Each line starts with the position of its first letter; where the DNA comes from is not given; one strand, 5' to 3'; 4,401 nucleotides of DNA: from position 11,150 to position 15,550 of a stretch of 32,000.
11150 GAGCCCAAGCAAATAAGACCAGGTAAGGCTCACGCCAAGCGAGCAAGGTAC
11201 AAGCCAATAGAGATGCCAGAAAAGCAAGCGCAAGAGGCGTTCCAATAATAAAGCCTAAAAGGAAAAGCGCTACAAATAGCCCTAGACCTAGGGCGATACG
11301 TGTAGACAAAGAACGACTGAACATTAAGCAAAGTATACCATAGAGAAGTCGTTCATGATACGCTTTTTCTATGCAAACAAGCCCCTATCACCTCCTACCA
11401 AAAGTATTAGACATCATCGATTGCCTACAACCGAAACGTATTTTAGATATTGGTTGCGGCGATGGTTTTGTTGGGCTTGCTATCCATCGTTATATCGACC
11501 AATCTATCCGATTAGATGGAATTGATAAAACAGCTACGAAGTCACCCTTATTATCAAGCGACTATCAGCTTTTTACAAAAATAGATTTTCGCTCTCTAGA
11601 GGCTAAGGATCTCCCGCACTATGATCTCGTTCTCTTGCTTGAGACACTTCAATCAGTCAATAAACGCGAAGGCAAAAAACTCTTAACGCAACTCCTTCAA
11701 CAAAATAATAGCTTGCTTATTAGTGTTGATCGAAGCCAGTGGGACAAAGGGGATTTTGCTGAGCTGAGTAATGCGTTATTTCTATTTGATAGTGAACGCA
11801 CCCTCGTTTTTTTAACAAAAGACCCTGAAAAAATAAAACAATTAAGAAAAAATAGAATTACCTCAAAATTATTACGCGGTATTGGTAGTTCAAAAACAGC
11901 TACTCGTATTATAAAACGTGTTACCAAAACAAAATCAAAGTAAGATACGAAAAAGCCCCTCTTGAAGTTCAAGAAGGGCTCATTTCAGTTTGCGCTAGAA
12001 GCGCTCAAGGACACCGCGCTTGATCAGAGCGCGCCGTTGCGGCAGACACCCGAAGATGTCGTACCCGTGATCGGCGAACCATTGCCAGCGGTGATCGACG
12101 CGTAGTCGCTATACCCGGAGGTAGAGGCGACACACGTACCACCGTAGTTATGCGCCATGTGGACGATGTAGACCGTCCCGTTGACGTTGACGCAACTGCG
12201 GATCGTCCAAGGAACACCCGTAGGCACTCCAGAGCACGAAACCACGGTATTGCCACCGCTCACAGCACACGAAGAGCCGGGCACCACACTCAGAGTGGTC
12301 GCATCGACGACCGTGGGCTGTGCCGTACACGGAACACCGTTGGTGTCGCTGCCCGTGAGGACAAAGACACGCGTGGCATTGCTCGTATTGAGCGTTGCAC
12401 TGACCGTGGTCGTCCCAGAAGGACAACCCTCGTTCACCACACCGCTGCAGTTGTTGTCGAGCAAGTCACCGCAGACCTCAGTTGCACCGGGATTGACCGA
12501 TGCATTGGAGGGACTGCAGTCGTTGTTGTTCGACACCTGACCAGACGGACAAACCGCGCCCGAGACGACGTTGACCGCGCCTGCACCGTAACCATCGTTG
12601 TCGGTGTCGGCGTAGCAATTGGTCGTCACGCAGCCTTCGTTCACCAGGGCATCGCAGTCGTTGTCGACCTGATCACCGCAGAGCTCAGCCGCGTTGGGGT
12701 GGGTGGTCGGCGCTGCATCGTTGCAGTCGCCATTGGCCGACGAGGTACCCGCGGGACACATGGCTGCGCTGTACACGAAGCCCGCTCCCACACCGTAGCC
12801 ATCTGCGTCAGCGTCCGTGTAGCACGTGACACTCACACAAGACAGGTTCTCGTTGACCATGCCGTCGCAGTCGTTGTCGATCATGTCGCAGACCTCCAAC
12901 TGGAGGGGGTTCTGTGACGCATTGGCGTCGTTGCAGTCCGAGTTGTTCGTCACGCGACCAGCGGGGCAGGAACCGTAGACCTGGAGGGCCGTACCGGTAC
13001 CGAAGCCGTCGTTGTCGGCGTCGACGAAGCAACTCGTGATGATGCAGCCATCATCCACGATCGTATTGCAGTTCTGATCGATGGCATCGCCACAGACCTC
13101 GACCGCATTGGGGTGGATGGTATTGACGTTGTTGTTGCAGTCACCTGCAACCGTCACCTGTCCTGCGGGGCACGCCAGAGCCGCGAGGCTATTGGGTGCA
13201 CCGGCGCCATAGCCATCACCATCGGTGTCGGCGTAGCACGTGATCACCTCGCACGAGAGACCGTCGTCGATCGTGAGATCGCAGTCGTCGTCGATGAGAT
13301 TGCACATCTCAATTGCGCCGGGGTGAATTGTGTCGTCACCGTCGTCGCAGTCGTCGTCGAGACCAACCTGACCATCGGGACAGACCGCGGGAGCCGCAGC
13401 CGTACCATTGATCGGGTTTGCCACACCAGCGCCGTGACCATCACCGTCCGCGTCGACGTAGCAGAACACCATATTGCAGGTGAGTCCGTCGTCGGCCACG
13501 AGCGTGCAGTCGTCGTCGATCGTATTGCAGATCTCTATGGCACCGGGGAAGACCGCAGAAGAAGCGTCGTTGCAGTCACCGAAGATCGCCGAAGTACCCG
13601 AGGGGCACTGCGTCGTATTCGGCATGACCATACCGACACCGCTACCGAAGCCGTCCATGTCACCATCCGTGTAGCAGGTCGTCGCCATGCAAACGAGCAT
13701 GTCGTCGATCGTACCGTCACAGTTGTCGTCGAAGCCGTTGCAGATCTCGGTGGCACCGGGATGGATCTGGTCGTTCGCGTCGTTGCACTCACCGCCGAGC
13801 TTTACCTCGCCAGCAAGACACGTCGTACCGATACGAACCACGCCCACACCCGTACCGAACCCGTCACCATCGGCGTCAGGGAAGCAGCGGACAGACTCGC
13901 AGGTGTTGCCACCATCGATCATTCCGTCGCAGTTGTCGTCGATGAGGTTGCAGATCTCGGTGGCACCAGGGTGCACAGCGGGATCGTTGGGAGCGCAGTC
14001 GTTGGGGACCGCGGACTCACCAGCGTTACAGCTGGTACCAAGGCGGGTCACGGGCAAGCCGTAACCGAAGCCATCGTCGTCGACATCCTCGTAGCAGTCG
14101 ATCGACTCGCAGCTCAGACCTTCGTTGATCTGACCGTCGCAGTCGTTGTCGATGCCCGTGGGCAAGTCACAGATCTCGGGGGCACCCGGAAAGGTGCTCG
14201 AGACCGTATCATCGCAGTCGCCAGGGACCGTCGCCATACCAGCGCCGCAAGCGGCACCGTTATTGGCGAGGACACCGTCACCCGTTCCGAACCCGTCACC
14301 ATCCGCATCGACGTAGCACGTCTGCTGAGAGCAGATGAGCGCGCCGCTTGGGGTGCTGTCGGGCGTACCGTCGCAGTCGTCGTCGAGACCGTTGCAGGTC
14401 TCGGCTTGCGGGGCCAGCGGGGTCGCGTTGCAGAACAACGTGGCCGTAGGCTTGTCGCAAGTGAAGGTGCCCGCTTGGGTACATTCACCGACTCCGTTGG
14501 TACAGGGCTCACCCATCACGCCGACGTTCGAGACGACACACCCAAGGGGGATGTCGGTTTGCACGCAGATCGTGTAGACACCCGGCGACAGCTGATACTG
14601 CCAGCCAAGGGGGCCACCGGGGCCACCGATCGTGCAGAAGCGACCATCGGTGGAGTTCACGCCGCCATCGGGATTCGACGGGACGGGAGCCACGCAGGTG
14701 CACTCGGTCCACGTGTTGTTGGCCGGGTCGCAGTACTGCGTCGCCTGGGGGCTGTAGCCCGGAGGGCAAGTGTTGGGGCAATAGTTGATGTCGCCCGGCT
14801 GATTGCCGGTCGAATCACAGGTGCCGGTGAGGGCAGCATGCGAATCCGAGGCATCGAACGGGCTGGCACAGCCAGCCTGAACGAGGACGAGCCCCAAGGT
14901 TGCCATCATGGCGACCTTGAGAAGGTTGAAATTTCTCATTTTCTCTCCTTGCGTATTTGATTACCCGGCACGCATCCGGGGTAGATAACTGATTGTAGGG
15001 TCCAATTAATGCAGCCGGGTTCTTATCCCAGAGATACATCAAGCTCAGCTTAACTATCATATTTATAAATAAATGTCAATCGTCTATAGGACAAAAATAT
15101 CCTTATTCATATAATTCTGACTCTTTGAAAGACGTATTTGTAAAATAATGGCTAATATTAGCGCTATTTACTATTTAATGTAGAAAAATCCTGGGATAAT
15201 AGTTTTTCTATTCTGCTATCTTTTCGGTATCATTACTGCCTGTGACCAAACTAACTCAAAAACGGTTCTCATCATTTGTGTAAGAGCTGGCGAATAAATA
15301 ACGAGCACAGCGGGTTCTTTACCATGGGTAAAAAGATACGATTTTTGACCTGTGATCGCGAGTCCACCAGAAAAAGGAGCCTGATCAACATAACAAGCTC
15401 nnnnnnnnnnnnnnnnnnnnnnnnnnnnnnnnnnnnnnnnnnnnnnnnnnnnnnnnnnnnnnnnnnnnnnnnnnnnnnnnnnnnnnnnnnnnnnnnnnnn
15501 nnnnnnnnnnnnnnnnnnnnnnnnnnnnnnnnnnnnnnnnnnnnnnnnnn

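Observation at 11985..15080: Single-gene GC-rich compositional island inside an AT-leaning envelope locus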

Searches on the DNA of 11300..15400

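Call 35: search_rna_families(source=window, start=11300, end=15400, threshold=evalue, max_evalue=1)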
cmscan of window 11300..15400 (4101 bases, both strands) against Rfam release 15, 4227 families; matches with E-value up to 1: 2.
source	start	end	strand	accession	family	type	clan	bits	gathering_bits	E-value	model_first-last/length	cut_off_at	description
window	11807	11836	+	RF00623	P1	Gene;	-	19.8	100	0.85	52-81/180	no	Pseudomonas sRNA P1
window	14719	14886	-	RF02267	Vax2os1_2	Gene; lncRNA;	-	15.4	55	0.014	1-466/466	no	Vax2os1 conserved region 2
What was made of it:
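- Tried and rejected: Rfam had no family for the leader (call 35).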

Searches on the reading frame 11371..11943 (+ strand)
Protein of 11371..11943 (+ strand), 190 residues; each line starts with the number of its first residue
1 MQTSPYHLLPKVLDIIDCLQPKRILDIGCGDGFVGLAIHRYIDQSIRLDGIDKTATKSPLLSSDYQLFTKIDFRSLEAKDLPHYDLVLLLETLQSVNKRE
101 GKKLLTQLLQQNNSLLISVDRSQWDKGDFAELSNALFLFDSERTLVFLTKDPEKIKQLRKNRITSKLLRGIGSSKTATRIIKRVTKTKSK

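Call 6: search_protein_families(library=pfam, proteins=[window:11371-11943:+], max_evalue=0.01)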
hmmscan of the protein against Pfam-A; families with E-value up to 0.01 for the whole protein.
window:11371-11943:+ (190 aa): 8 families
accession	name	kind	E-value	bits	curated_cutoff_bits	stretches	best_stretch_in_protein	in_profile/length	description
PF13649.12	Methyltransf_25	-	2.9e-05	25.1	27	1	24-108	1-89/97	Methyltransferase domain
PF13489.12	Methyltransf_23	-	0.00011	22.4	27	1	18-119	20-118/164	Methyltransferase domain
PF08242.18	Methyltransf_12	-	0.00012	23.2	30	1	25-99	1-79/98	Methyltransferase domain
PF13847.12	Methyltransf_31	-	0.00045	20.4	27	1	22-111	5-103/145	Methyltransferase domain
PF08241.18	Methyltransf_11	-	0.0025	18.9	21.2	1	25-100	1-77/95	Methyltransferase domain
PF19742.4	DUF6231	-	0.0026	18.8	35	1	17-132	12-99/145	Family of unknown function (DUF6231)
PF05175.20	MTS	-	0.0053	16.8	23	1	20-56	31-68/170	Methyltransferase small domain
PF01135.25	PCMT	-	0.0094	16.2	20.3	0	4-54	57-107/210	Protein-L-isoaspartate(D-aspartate) O-methyltransferase (PCMT)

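Call 50: search_protein_families(library=ncbifam, proteins=[window:11371-11943:+], max_evalue=0.01)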
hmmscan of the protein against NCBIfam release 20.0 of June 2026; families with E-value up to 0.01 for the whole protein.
window:11371-11943:+ (190 aa): 8 families
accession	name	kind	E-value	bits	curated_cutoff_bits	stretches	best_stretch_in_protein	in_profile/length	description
TIGR01983.1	UbiG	equivalog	5.8e-06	25.8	102.95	1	17-118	46-152/228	bifunctional 2-polyprenyl-6-hydroxyphenol methylase/3-demethylubiquinol 3-O-methyltransferase UbiG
TIGR02072.1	BioC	equivalog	3.2e-05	23.9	184.95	1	14-149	25-159/244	malonyl-ACP O-methyltransferase BioC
TIGR02469.1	CbiT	equivalog_domain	7.2e-05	23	78.3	1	19-70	15-68/124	precorrin-6Y C5,15-methyltransferase (decarboxylating) subunit CbiT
NF040539.1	AST_met_ArsM_2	exception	0.0013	18.6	240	1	8-85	44-126/262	putative arsinothricin biosynthesis methyltransferase ArsM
TIGR00740.1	TIGR00740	equivalog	0.0013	18.4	193.3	1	22-114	55-156/239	carboxy-S-adenosyl-L-methionine synthase CmoA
TIGR02081.1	metW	equivalog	0.0028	17.2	189.5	0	21-118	14-108/194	methionine biosynthesis protein MetW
NF047853.1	tRm6a37MtseTrmN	equivalog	0.0073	16.1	350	0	20-53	43-76/244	tRNA(1)(Val) (adenine(37)-N(6))-methyltransferase TrmN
NF045667.1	MTase_DVU1556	equivalog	0.0083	15.6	155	1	11-57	13-57/213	DVU_1556 family methyltransferase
